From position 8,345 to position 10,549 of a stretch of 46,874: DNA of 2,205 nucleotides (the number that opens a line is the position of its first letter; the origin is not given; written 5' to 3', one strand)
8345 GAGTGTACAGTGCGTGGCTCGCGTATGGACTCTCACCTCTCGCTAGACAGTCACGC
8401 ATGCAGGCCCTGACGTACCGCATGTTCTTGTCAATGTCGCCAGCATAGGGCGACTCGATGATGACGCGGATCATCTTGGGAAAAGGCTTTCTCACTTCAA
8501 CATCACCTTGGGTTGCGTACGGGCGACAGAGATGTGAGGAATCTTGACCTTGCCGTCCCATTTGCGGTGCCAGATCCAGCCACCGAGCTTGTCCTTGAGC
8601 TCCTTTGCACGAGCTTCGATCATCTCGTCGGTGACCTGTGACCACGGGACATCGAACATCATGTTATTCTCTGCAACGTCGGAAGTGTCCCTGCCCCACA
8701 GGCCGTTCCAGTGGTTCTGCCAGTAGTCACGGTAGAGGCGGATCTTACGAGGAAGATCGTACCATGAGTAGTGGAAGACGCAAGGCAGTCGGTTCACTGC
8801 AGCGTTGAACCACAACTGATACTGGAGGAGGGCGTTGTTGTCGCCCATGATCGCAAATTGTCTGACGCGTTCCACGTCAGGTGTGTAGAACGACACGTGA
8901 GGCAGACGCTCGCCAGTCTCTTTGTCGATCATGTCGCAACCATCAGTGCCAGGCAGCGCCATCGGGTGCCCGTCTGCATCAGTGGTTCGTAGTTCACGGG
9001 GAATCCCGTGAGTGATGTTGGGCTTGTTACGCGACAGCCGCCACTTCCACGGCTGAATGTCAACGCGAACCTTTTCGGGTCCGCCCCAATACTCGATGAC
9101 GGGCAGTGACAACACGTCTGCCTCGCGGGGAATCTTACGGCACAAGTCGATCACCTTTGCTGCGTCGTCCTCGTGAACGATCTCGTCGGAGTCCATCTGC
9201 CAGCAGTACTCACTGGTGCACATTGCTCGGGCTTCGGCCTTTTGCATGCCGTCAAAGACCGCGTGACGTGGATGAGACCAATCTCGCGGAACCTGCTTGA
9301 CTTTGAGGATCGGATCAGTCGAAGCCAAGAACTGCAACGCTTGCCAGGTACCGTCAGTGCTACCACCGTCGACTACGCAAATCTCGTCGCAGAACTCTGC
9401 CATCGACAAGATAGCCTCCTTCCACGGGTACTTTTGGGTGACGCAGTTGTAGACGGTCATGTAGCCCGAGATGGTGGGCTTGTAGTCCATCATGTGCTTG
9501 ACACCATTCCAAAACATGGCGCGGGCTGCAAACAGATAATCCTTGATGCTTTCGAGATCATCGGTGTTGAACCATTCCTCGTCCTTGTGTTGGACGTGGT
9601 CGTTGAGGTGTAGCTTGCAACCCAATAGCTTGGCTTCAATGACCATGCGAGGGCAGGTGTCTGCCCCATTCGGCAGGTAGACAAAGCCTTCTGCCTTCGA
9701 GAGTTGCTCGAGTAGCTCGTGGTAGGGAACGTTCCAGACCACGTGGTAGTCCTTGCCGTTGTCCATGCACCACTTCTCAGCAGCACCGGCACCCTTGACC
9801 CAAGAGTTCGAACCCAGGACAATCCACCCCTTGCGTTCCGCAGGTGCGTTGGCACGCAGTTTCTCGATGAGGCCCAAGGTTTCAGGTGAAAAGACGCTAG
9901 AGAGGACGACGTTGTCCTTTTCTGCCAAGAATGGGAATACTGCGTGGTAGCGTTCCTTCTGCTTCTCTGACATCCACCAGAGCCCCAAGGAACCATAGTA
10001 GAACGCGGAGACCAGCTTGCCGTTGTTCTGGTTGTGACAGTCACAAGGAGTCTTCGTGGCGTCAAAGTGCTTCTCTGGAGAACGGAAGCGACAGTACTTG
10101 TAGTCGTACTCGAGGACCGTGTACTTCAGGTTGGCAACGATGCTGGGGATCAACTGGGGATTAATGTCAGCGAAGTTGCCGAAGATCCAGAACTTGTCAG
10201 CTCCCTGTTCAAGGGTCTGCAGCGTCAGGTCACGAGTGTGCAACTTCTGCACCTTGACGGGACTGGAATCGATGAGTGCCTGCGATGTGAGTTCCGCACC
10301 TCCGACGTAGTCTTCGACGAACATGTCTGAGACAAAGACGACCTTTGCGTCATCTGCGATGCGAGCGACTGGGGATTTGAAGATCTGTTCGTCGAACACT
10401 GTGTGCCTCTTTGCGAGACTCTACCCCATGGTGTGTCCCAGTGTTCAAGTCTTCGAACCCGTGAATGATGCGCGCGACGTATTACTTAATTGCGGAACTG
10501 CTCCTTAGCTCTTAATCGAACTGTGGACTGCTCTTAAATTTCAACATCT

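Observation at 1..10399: Nine-gene glycan biosynthesis island (PseC/PseB-like, six glycosyltransferases, O-methyltransferase) on the opposite strand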

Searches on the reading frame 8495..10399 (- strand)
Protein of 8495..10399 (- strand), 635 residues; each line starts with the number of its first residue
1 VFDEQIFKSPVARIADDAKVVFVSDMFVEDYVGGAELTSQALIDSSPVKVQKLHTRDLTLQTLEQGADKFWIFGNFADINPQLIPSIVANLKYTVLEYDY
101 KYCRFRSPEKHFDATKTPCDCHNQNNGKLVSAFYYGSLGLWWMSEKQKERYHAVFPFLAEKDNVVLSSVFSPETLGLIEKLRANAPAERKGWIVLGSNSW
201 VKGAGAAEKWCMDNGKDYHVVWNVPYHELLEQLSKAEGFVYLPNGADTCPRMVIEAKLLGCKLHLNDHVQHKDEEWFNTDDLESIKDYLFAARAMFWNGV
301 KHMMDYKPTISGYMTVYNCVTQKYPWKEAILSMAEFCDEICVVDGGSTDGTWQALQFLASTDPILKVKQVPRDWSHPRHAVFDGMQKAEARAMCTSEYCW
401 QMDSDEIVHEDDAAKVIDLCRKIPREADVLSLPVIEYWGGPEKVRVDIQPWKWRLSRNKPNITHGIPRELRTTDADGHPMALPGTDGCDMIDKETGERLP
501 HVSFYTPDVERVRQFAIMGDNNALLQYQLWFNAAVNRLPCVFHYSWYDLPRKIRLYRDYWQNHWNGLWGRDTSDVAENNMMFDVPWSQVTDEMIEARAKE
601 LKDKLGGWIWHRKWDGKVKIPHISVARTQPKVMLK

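Call 7: search_protein_families(library=pfam, proteins=[window:8495-10399:-], max_evalue=0.01)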
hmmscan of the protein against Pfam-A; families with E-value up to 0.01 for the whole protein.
window:8495-10399:- (635 aa): 2 families
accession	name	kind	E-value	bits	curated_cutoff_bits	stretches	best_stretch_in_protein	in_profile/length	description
PF00535.33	Glycos_transf_2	-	1.2e-09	38.8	23.3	1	328-436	15-119/168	Glycosyl transferase family 2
PF13704.12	Glyco_tranf_2_4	-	2.5e-06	28.3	27.5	1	337-413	19-89/98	Glycosyl transferase family 2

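Call 10: search_dna_similar(query=window:8495-10399:-, collection=phages, mode=protein, max_rows=25)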
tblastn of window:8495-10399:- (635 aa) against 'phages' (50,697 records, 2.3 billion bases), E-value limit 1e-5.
No match.

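Call 11: search_protein_families(library=phrogs, proteins=[window:8495-10399:-], max_evalue=0.01)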
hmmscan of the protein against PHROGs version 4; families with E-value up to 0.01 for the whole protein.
window:8495-10399:- (635 aa): 1 family
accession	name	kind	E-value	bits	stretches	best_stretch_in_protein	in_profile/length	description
phrog_13126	-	moron, auxiliary metabolic gene and host takeover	2.1e-06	28.2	1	328-423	18-103/394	beta-1,4-glycosyltransferase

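Call 12: search_protein_families(library=ncbifam, proteins=[window:8495-10399:-], max_evalue=0.01)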
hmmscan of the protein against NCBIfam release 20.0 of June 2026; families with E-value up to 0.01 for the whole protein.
window:8495-10399:- (635 aa): 3 families
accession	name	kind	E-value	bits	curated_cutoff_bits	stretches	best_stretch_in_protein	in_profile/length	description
TIGR04009.1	wcaE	equivalog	2.8e-05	23.5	369.2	1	334-433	30-119/248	colanic acid biosynthesis glycosyltransferase WcaE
TIGR03469.1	HpnB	hypoth_equivalog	0.00028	20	379.25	1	339-423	76-160/386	hopene-associated glycosyltransferase HpnB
NF045692.1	OglycostaseCruG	equivalog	0.0018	17.3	600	0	338-432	71-162/386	2'-O-glycosyltransferase CruG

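Call 19: find_related_loci(query=window:8495-10399:-, collection=viral_contigs, flank=10000)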
Query window:8495-10399:- (635 aa) in viral_contigs; peptide patterns used: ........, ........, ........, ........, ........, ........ (x = any residue, [..] = any of these).
105 stretches matched a pattern; 105 encode a relative of the query (tblastn E <= 1e-3); the best 80 are kept; 79 distinct loci.
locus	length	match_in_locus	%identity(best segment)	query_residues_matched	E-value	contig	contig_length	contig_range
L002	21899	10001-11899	75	6-635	0e+0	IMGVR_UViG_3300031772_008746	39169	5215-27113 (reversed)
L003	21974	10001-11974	68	2-633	0e+0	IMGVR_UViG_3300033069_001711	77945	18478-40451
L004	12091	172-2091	69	2-633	0e+0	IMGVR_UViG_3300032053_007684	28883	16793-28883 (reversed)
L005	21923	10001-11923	67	2-633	0e+0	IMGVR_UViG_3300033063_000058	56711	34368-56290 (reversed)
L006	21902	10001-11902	66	2-634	0e+0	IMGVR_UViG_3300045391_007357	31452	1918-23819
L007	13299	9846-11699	68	14-633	0e+0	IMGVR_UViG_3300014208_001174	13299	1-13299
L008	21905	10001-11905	65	6-635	0e+0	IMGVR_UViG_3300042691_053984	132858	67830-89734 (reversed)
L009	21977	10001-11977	65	2-633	0e+0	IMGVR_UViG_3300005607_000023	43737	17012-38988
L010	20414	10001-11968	65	13-634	0e+0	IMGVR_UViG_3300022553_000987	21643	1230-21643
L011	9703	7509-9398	65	2-631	0e+0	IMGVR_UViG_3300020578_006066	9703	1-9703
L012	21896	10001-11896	65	2-631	0e+0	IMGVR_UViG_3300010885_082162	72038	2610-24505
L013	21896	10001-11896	65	2-631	0e+0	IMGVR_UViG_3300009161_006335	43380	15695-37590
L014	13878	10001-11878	67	9-633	0e+0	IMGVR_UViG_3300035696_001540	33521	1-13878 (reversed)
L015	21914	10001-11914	64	2-634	0e+0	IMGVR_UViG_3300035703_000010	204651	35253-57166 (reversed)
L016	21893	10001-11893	64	2-631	0e+0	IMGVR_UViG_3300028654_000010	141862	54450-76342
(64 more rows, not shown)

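Call 34: find_homologous_proteins(query=window:8495-10399:-, max_evalue=0.00001)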
Query window:8495-10399:- (635 aa): 2477 proteins with E <= 0.00001 among 8000 candidates; the best 120 are listed.
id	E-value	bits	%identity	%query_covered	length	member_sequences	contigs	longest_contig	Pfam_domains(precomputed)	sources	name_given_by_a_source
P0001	0.0e+0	1532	100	100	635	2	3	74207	PF00535.33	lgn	-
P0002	0.0e+0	1172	75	100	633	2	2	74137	PF00535.33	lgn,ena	-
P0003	0.0e+0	1120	72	100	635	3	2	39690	PF00535.33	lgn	-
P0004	0.0e+0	1108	73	98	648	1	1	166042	PF00535.33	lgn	-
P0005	0.0e+0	1107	70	100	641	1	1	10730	PF00535.33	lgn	-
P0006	0.0e+0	1104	71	100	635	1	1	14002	PF00535.33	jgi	jgi:glycosyltransferase involved in cell wall biosynthesis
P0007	0.0e+0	1103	70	100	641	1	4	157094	PF00535.33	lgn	-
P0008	0.0e+0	1099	70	100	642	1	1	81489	PF00535.33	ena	-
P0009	0.0e+0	1098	69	100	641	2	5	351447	PF00535.33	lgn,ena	-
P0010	0.0e+0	1096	69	100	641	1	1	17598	PF00535.33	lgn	-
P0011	0.0e+0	1091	69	100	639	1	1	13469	PF00535.33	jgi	jgi:glycosyltransferase involved in cell wall biosynthesis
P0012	0.0e+0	1087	70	100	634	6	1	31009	PF00535.33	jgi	jgi:glycosyltransferase involved in cell wall biosynthesis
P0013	0.0e+0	1086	70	100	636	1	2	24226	PF00535.33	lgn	-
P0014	0.0e+0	1085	69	99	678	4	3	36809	PF00535.33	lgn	-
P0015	0.0e+0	1085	69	100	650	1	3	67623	PF00535.33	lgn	-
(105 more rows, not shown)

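Call 52: predict_structure(alignment_id=A1)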
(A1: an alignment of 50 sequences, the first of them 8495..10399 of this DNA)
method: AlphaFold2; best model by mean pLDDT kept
length: 635 residues; sequences in the alignment: 50
mean_pLDDT: 90.7   pTM: 0.80
mean pLDDT of the five models: 90.7, 90.5, 89.6, 89.5, 87.0
residues with pLDDT >= 90: 449; 70-90: 165; 50-70: 12; < 50: 9
segments of 3 or more residues with pLDDT < 50: 1-8
pLDDT, mean of each block of 10 residues (from residue 1): 46 90 94 90 96 93 93 88 88 93 87 90 87 92 93 91 90 93 93 78 83 95 88 95 85 91 91 83 87 94 93 97 96 97 97 97 97 88 92 97 96 93 87 94 91 94 95 92 87 95 93 94 97 95 94 91 89 90 94 94 78 82 93 89
secondary structure, 60 per line:
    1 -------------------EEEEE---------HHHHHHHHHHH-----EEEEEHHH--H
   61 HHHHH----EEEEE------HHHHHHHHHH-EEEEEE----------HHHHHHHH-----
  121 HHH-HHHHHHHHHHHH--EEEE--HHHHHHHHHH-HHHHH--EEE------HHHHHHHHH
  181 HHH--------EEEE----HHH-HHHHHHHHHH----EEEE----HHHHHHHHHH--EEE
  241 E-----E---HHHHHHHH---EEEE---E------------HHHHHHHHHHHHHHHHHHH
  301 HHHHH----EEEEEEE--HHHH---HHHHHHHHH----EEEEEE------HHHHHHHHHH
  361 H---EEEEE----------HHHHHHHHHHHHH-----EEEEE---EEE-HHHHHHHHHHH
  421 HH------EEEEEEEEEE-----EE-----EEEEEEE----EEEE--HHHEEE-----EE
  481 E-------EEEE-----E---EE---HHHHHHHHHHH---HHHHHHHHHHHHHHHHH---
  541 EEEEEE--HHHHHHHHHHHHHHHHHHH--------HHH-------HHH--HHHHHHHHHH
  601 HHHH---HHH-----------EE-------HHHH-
elements in order: E20-24 H34-44 E50-54 H60-65 E70-74 H81-90 E92-97 H108-115 H125-136 E139-142 H145-154 H156-160 E163-165 H172-183 E192-195 H204-213 E218-221 H226-235 E238-241 H251-258 E262-265 H282-305 E310-316 H319-322 H326-334 E339-344 H351-361 E365-369 H380-392 E398-402 E406-408 H410-422 E429-438 E451-457 E462-465 E471-473 E479-481 E489-492 H507-517 H521-537 E541-546 H549-567 H591-604 H631-634

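Call 54: fold_search(model_id=the predicted structure, library=pdb)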
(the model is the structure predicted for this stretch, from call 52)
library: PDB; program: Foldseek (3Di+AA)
matches with E <= 10: 1201; with E <= 0.001: 201
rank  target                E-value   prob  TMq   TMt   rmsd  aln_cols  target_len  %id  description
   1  7msp_B                3.4e-10  1.00  0.26  0.46   7.8       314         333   15  SunS glycosin S-glycosyltransferase (released 2022-04-13)
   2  7msp_A                5.7e-10  1.00  0.20  0.37  14.1       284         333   16  SunS glycosin S-glycosyltransferase (released 2022-04-13)
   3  7msn_A                1.7e-09  1.00  0.20  0.29  14.6       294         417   14  SunS glycosin S-glycosyltransferase (released 2022-04-13)
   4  2z87_B                4.5e-09  1.00  0.20  0.21  24.4       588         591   14  Crystal structure of chondroitin polymerase from Escherichia coli strain K4 (K4CP) complexed with UDP-GalNAc and UDP (released 2008-09-16)
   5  7msk_A                5.7e-09  1.00  0.19  0.28  14.8       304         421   15  ThuS glycosin S-glycosyltransferase (released 2022-04-13)
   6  7msn_B                6.0e-09  1.00  0.22  0.32  12.7       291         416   16  SunS glycosin S-glycosyltransferase (released 2022-04-13)
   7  2z86_B                8.0e-09  1.00  0.21  0.22  23.8       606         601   13  Crystal structure of chondroitin polymerase from Escherichia coli strain K4 (K4CP) complexed with UDP-GlcUA and UDP (released 2008-09-16)
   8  8bz8_B                1.0e-08  1.00  0.20  0.21  15.4       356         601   16  Crystal structure of the L. monocytogenes RmlT D198A variant in complex with TDP-rhamnose (released 2023-12-27)
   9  9gzk_C                1.9e-08  1.00  0.20  0.21  15.1       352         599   17  Crystal structure of the L. monocytogenes RmlT in complex with 4-RboP-(CH2)6NH2 (released 2024-12-18)
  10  8bz7_E                2.0e-08  1.00  0.20  0.21  15.1       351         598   16  Crystal structure of the L. monocytogenes RmlT in complex with TDP-rhamnose (released 2023-12-27)
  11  8bz6_B                2.1e-08  1.00  0.20  0.21  15.1       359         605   16  Crystal structure of the L. monocytogenes RmlT in complex with UDP-glucose (released 2023-12-27)
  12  7msk_B                2.2e-08  1.00  0.20  0.29  14.7       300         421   14  ThuS glycosin S-glycosyltransferase (released 2022-04-13)
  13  2z86_A                2.5e-08  1.00  0.18  0.20  24.6       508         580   12  Crystal structure of chondroitin polymerase from Escherichia coli strain K4 (K4CP) complexed with UDP-GlcUA and UDP (released 2008-09-16)
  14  8bz8_E                3.9e-08  1.00  0.20  0.21  15.1       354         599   15  Crystal structure of the L. monocytogenes RmlT D198A variant in complex with TDP-rhamnose (released 2023-12-27)
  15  5tz8_A                4.2e-08  1.00  0.18  0.20  16.1       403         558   16  Crystal structure of S. aureus TarS (released 2017-01-04)
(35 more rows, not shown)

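Call 84: find_related_loci(query=A1, collection=genome_contigs, flank=8000)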
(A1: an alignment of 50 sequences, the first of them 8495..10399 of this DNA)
Query A1 (635 aa) in genome_contigs; peptide patterns used: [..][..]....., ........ (x = any residue, [..] = any of these).
39 stretches matched a pattern; 6 encode a relative of the query (tblastn E <= 1e-3); 6 distinct loci.
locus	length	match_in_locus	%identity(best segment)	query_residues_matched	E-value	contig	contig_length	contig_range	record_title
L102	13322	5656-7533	58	9-633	0e+0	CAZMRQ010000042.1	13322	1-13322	MAG TPA_asm: uncultured Gammaproteobacteria bacterium isolate SRP167671_co2_112 genome assembly, contig: NODE_6033_lengt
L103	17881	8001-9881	56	8-633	0e+0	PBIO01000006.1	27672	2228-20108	MAG: Halobacteriovorax sp. isolate SP2999 158190, whole genome shotgun sequence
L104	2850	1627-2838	59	14-416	1e-173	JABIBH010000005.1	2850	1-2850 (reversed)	MAG: bacterium isolate SI048_bin22 k141_28569, whole genome shotgun sequence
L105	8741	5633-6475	44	20-308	3e-77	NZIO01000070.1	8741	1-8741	MAG: Candidatus Pelagibacter sp. isolate MED605 134115, whole genome shotgun sequence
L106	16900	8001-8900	39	309-615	2e-64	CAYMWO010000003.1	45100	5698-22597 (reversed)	MAG TPA_asm: uncultured Bdellovibrionales bacterium isolate SRP173033_co1_12 genome assembly, contig: NODE_1080_length_4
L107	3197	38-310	43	214-305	2e-20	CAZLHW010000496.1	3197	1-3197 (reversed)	MAG TPA_asm: uncultured Acidobacteriota bacterium isolate SRP167436_co1_235 genome assembly, contig: NODE_50663_length_3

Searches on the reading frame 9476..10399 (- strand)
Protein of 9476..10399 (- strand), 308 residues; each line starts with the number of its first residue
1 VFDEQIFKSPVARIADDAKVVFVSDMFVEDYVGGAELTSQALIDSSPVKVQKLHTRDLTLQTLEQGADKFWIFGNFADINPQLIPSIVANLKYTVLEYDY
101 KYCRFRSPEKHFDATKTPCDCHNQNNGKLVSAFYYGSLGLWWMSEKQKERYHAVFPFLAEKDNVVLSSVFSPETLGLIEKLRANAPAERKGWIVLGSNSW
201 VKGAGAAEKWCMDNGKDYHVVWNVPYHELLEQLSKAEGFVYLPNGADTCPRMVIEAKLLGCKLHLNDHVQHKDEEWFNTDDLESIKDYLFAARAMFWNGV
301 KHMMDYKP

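Call 67: search_solved_structures(query=A6, max_evalue=10, show_alignments=2)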
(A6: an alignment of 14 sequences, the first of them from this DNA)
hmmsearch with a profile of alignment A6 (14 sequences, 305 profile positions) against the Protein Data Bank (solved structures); distinct sequences matched with E-value up to 10: 2.
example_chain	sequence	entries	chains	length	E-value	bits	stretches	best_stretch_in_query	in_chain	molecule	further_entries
7am2_BS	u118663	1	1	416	1.2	11.5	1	133-188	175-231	DNAj-like protein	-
8x9b_O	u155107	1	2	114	1.5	11.1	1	23-74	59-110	The heavy chain of Fab h1A6.2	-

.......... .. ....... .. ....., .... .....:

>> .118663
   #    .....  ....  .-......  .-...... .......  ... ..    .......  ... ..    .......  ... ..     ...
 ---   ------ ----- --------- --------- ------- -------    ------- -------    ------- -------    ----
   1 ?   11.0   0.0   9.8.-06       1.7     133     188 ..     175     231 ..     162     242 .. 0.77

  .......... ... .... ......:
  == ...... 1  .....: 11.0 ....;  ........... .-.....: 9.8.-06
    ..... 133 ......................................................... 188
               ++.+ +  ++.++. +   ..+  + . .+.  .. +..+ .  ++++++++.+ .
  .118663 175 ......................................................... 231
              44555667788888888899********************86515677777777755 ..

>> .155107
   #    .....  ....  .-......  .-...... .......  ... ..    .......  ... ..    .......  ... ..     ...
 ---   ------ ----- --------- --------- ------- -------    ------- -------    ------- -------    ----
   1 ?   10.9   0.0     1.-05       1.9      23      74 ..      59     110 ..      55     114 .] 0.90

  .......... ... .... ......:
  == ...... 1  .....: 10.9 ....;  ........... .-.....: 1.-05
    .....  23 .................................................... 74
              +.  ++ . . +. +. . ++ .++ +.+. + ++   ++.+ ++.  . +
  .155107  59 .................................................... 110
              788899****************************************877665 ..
